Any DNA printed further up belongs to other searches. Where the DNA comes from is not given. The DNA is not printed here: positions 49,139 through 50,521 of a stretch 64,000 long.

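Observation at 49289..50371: Uncharacterised BioD/CobQ-like P-loop protein translationally coupled between argG and argC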

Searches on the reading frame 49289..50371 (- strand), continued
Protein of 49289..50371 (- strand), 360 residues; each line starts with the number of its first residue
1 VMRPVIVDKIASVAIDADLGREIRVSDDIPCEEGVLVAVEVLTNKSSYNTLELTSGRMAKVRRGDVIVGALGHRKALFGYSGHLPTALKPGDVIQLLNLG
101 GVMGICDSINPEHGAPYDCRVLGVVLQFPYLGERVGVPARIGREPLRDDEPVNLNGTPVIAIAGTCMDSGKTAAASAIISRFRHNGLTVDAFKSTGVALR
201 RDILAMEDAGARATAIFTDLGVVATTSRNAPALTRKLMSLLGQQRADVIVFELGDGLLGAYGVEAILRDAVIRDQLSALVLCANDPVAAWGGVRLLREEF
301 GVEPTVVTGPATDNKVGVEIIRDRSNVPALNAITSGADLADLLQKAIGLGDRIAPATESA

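Call 35: search_protein_families(library=pfam, proteins=[P0167, P0255, P0224, P0189, P0166, P0264, P0245], max_evalue=0.001)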
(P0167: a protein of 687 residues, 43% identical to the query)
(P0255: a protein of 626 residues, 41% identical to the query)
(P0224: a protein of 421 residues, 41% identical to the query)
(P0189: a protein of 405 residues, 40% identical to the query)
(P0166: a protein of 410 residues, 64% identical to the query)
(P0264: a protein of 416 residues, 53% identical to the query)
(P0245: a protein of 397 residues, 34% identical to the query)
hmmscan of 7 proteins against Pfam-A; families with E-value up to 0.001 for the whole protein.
P0167 (687 aa): 1 family
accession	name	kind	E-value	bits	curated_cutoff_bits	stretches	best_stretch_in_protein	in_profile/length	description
PF22698.1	Semialdhyde_dhC_1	-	4.2e-09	36.9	27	0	619-675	87-144/165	Semialdehyde dehydrogenase, dimerisation domain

P0255 (626 aa): 2 families
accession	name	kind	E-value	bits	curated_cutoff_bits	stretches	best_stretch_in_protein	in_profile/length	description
PF00696.33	AA_kinase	-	5e-33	115.2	24.9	1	363-597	2-234/234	Amino acid kinase family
PF00702.32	Hydrolase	-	0.00045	21.1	26.4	0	196-306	45-157/191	haloacid dehalogenase-like hydrolase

P0224 (421 aa): 0 families

P0189 (405 aa): 0 families

P0166 (410 aa): 0 families

P0264 (416 aa): 0 families

P0245 (397 aa): 3 families
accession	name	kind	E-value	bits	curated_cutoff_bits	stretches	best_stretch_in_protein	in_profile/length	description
PF03205.20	MobB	-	2.7e-05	24.5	26.6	1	191-246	1-60/133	Molybdopterin guanine dinucleotide synthesis protein B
PF01656.29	CbiA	-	0.00018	21.9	25.4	1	192-226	1-35/125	CobQ/CobB/MinD/ParA nucleotide binding domain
PF07755.17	DUF1611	-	0.00026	20.9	25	1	187-225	10-48/201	Domain of unknown function (DUF1611_C) P-loop domain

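Call 36: find_encoding_contigs(protein=P0255, flank=10000, max_places=6)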
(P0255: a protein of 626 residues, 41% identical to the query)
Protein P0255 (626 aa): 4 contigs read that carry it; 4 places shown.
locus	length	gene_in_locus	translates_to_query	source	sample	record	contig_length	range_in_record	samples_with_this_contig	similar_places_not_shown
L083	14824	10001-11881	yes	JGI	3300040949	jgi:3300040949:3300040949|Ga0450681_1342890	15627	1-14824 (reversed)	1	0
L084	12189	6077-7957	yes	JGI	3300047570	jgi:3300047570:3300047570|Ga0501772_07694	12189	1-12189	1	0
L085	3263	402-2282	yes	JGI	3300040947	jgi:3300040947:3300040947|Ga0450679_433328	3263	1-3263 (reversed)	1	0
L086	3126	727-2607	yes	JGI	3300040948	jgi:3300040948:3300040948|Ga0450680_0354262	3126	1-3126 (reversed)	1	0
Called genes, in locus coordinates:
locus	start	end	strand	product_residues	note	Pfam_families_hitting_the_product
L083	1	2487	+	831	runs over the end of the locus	-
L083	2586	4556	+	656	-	PF17804:TSP_NTD, PF00595:PDZ, PF03572:Peptidase_S41, PF11818:DUF3340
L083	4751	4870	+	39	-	-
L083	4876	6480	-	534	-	-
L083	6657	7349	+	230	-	-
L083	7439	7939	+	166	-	-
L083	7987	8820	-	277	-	-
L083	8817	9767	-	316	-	PF00491:Arginase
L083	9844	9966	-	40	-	-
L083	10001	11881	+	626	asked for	PF00696:AA_kinase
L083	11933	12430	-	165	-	PF00578:AhpC-TSA, PF08534:Redoxin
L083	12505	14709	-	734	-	PF16656:Pur_ac_phosph_N, PF00149:Metallophos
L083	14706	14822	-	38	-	?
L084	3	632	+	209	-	?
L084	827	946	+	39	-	-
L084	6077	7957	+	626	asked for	PF00696:AA_kinase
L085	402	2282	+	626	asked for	PF00696:AA_kinase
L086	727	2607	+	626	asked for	PF00696:AA_kinase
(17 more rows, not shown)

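Call 37: find_encoding_contigs(protein=P0167, flank=10000, max_places=6)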
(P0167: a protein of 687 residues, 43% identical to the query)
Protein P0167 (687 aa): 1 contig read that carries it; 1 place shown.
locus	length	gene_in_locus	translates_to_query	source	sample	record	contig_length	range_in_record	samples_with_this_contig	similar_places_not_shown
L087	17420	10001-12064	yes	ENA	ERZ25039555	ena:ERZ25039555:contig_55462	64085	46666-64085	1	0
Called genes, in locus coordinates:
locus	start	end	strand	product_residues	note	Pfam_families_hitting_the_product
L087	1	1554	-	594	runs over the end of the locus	PF01011:PQQ, PF13360:PQQ_2, PF13570:Beta-prop_ACSF4 (faint), PF23727:Beta-prop_FAM234A_B (faint), PF01011:PQQ (weak)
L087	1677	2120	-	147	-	PF04314:LpqE-like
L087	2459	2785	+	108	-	-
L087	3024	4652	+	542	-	-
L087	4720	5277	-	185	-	-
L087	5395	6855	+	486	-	PF00069:Pkinase, PF07714:PK_Tyr_Ser-Thr, PF00069:Pkinase, PF17667:Pkinase_fungal (weak)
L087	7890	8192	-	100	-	-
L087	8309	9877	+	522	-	PF01316:Arg_repressor, PF00764:Arginosuc_synth (weak)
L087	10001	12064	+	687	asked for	PF22698:Semialdhyde_dhC_1 (faint)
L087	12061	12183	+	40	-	-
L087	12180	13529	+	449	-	PF00202:Aminotran_3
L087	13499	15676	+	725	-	PF00185:OTCace, PF00696:AA_kinase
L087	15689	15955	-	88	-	-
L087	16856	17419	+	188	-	?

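Call 39: search_protein_families(library=ncbifam, proteins=[P0255], max_evalue=0.001)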
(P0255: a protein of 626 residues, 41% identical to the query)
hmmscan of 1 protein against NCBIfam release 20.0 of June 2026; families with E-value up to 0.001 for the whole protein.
P0255 (626 aa): 11 families
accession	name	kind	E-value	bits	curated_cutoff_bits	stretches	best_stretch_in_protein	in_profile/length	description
TIGR00761.1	argB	equivalog_domain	7.1e-37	127.1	151.3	1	364-595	2-231/231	acetylglutamate kinase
NF003641.0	PRK05279.1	equivalog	3.4e-30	105.3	344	2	500-619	170-290/441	amino-acid N-acetyltransferase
TIGR01890.1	N-Ac-Glu-synth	equivalog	3.4e-27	95.5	202.85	1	349-618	5-277/429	amino-acid N-acetyltransferase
NF003387.0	PRK04531.1-2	equivalog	1.8e-22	79.4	426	1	360-618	35-286/441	acetylglutamate kinase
NF010659.0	PRK14058.1-1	equivalog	4.1e-18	65.4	223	1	375-602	10-253/267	[LysW]-aminoadipate kinase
NF003386.0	PRK04531.1-1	equivalog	2.6e-14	53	417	1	362-618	42-291/442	acetylglutamate kinase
NF010662.0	PRK14058.1-4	equivalog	1.8e-13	50.3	194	1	364-602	2-248/264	[LysW]-aminoadipate/[LysW]-glutamate kinase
NF010661.0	PRK14058.1-3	equivalog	4.8e-13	48.8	251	1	382-613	18-267/283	acetylglutamate/acetylaminoadipate kinase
NF010660.0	PRK14058.1-2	equivalog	2.5e-08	34.1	241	1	378-602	13-245/249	[LysW]-aminoadipate/[LysW]-glutamate kinase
TIGR01027.1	proB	equivalog_domain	8.2e-07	28.5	186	1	520-619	146-252/363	glutamate 5-kinase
NF040647.1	IPPK_Arch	equivalog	1.1e-06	28.1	120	0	518-617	153-258/259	isopentenyl phosphate kinase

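Call 44: find_encoding_contigs(protein=P0193, flank=8000, max_places=3)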
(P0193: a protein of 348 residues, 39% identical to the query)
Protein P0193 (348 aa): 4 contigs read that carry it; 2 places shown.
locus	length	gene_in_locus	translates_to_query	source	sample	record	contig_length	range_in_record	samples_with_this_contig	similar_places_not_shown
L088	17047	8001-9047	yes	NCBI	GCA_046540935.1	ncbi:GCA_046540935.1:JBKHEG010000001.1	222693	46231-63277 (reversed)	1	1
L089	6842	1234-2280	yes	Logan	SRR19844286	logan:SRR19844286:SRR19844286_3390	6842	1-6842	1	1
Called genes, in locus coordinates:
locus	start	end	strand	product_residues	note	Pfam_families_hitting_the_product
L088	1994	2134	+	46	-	-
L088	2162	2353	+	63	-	PF14528:LAGLIDADG_3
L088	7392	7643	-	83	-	PF26438:DUF8108_N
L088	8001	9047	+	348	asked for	-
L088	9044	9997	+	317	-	PF14397:ATPgrasp_ST (faint), PF14398:ATPgrasp_YheCD (weak), PF02655:ATP-grasp_3 (faint), PF02955:GSH-S_ATP, PF08443:RimK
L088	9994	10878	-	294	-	PF02655:ATP-grasp_3, PF02786:CPSase_L_D2 (weak), PF08443:RimK, PF02955:GSH-S_ATP, PF02750:Synapsin_C (weak), PF07478:Dala_Dala_lig_C (faint)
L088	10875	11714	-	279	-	-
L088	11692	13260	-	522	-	PF05552:MS_channel_1st_1 (faint), PF00924:MS_channel_2nd (weak), PF03412:Peptidase_C39 (faint), PF13529:Peptidase_C39_2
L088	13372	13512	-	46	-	-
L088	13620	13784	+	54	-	PF07754:Ribosomal_aS21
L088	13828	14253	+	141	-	PF00164:Ribosom_S12_S23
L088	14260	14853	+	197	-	PF00177:Ribosomal_S7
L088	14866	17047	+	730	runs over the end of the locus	PF00009:GTP_EFTU, PF22042:EF-G_D2, PF03144:GTP_EFTU_D2, PF14492:EFG_III, PF03764:EFG_IV, PF00679:EFG_C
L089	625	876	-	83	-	PF26438:DUF8108_N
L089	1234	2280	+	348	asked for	-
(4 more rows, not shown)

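Call 45: find_encoding_contigs(protein=P0174, flank=8000, max_places=3)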
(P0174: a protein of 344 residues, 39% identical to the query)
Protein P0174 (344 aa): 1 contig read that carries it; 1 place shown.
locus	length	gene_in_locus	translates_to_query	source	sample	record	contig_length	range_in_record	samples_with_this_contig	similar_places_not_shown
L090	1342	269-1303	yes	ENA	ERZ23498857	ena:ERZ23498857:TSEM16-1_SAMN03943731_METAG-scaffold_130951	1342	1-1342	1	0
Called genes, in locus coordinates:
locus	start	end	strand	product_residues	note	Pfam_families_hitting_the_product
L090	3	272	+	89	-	?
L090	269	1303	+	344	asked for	-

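Call 46: find_encoding_contigs(protein=P0126, flank=8000, max_places=3)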
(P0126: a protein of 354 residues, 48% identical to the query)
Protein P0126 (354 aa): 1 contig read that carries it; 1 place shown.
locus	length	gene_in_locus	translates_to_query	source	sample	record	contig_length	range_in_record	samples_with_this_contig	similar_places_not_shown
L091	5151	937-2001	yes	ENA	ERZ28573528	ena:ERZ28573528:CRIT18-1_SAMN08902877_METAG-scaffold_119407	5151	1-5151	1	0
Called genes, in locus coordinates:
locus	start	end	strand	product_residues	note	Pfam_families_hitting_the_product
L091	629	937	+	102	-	PF20979:Arginosuc_syn_C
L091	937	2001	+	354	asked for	-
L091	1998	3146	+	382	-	PF01118:Semialdhyde_dh, PF22698:Semialdhyde_dhC_1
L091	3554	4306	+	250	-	PF00202:Aminotran_3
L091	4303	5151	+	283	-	?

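Call 58: find_homologous_proteins(query=L083:9860-11878:+, max_evalue=1e-10)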
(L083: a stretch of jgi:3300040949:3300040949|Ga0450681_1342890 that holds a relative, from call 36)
Query L083:9860-11878:+ (673 aa): 26 proteins with E <= 1e-10 among 8000 candidates.
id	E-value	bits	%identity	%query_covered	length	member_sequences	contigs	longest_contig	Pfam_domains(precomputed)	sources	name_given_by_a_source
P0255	0.0e+0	1354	100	93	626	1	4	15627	PF00696.34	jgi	jgi:acetylglutamate kinase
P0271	6.0e-99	351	53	50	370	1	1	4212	-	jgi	jgi:hypothetical protein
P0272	2.7e-61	226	42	47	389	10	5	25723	-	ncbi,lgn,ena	-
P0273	1.4e-54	204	41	50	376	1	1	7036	-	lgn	-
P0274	3.4e-52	196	40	53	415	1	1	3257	-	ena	-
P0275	2.1e-51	193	39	51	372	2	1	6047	-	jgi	jgi:hypothetical protein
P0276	7.3e-51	192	39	52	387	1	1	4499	-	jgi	jgi:hypothetical protein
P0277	1.2e-50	191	39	51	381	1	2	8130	-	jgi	-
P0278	2.0e-49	187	40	46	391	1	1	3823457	-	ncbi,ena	-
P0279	2.4e-48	183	42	47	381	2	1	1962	-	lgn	-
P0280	3.2e-48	183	39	50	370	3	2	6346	-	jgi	jgi:hypothetical protein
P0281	7.9e-48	182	38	49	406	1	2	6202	-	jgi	jgi:hypothetical protein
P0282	1.3e-47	181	39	50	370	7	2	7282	-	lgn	-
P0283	2.8e-47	180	38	50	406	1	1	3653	-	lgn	-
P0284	6.6e-46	175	39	52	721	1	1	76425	PF22698.2,PF01118.31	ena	-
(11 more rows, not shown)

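Call 59: find_encoding_contigs(protein=P0284, flank=10000, max_places=3)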
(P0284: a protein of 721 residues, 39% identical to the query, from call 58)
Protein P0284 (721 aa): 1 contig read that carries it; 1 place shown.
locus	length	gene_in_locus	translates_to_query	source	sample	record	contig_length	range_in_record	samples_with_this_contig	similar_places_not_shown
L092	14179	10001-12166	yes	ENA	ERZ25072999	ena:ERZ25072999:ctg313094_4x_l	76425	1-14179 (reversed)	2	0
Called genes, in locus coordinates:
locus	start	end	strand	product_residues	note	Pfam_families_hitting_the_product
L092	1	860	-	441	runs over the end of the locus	PF01593:Amino_oxidase, PF13450:NAD_binding_8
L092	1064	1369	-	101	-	-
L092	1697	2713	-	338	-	PF01351:RNase_HII (faint)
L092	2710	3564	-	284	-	PF01790:LGT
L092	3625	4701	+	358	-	PF13489:Methyltransf_23, PF08241:Methyltransf_11, PF08242:Methyltransf_12, PF13649:Methyltransf_25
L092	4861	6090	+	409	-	PF01075:Glyco_transf_9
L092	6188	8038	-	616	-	PF02310:B12-binding (weak), PF04055:Radical_SAM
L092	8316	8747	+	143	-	PF01316:Arg_repressor, PF02863:Arg_repressor_C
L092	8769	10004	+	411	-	PF00764:Arginosuc_synth, PF20979:Arginosuc_syn_C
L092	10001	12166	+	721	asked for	PF01118:Semialdhyde_dh, PF22698:Semialdhyde_dhC_1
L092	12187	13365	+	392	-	PF00202:Aminotran_3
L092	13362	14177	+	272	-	?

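Call 60: find_encoding_contigs(protein=P0278, flank=10000, max_places=3)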
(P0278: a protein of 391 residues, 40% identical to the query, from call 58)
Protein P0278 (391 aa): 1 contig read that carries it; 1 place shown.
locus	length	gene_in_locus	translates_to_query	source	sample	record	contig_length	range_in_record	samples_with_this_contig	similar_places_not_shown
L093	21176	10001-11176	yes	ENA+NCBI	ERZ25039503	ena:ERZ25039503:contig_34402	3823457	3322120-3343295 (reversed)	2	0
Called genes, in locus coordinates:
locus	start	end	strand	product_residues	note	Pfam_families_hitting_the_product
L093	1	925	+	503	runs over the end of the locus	PF00282:Pyridoxal_deC, PF01212:Beta_elim_lyase (weak)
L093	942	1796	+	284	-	PF02567:PhzC-PhzF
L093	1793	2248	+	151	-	PF00583:Acetyltransf_1, PF13673:Acetyltransf_10, PF13508:Acetyltransf_7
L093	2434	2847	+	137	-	-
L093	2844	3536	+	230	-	PF00702:Hydrolase, PF12710:HAD (weak), PF13419:HAD_2, PF13242:Hydrolase_like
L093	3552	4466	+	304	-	PF00491:Arginase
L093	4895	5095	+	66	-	PF12867:DinB_2 (weak)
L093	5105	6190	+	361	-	PF00126:HTH_1, PF03466:LysR_substrate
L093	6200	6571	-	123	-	PF04342:DMT_6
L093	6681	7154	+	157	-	-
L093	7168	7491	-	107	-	PF13490:zf-HC2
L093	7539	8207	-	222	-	PF07638:Sigma70_ECF (faint), PF04542:Sigma70_r2, PF08281:Sigma70_r4_2, PF04545:Sigma70_r4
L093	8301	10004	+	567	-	PF01316:Arg_repressor, PF02863:Arg_repressor_C, PF00764:Arginosuc_synth, PF20979:Arginosuc_syn_C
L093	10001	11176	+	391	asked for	-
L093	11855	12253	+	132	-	PF02774:Semialdhyde_dhC (weak), PF22698:Semialdhyde_dhC_1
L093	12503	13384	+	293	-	PF00202:Aminotran_3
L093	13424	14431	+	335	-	PF02729:OTCace_N, PF00185:OTCace (weak)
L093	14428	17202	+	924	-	-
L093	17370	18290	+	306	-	-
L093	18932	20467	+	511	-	PF02738:MoCoBD_1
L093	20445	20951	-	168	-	PF05991:NYN_YacP (weak)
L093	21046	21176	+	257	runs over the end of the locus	PF01734:Patatin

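Call 61: find_encoding_contigs(protein=P0272, flank=10000, max_places=3)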
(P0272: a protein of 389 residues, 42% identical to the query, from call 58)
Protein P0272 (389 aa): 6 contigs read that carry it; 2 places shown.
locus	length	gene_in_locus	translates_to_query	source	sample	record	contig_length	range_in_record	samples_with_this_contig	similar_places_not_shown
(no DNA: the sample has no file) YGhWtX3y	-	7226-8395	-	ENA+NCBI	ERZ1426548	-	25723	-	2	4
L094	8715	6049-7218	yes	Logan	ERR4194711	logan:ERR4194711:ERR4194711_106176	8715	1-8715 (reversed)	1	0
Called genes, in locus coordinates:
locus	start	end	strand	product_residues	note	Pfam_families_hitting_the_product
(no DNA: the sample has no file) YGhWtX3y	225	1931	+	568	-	-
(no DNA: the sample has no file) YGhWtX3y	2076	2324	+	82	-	-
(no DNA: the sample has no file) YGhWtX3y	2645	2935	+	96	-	-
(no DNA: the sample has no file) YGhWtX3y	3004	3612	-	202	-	PF05708:Peptidase_C92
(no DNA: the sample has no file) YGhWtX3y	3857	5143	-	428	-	PF00764:Arginosuc_synth, PF20979:Arginosuc_syn_C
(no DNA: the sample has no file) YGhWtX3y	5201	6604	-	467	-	PF00206:Lyase_1, PF14698:ASL_C2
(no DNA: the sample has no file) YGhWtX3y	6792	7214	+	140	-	PF01316:Arg_repressor, PF02863:Arg_repressor_C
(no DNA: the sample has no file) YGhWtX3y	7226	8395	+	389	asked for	-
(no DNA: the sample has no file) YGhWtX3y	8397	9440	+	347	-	PF01118:Semialdhyde_dh, PF02774:Semialdhyde_dhC, PF22698:Semialdhyde_dhC_1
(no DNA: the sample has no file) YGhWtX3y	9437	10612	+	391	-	PF00202:Aminotran_3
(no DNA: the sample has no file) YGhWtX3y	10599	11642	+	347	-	PF02729:OTCace_N, PF00185:OTCace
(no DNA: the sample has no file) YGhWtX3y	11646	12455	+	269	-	PF00696:AA_kinase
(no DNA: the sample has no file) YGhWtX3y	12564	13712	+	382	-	PF01266:DAO (faint), PF05834:Lycopene_cycl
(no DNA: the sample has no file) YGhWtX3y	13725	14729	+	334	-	PF00348:polyprenyl_synt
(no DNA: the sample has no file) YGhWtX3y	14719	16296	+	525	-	PF00890:FAD_binding_2 (faint), PF01593:Amino_oxidase, PF13450:NAD_binding_8, PF01266:DAO (weak)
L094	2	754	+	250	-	?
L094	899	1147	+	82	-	-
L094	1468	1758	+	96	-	-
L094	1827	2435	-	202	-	PF05708:Peptidase_C92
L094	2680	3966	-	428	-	PF00764:Arginosuc_synth, PF20979:Arginosuc_syn_C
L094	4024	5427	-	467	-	PF00206:Lyase_1, PF14698:ASL_C2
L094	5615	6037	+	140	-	PF01316:Arg_repressor, PF02863:Arg_repressor_C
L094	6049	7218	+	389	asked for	-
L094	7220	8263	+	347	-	PF01118:Semialdhyde_dh, PF02774:Semialdhyde_dhC, PF22698:Semialdhyde_dhC_1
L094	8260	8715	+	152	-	?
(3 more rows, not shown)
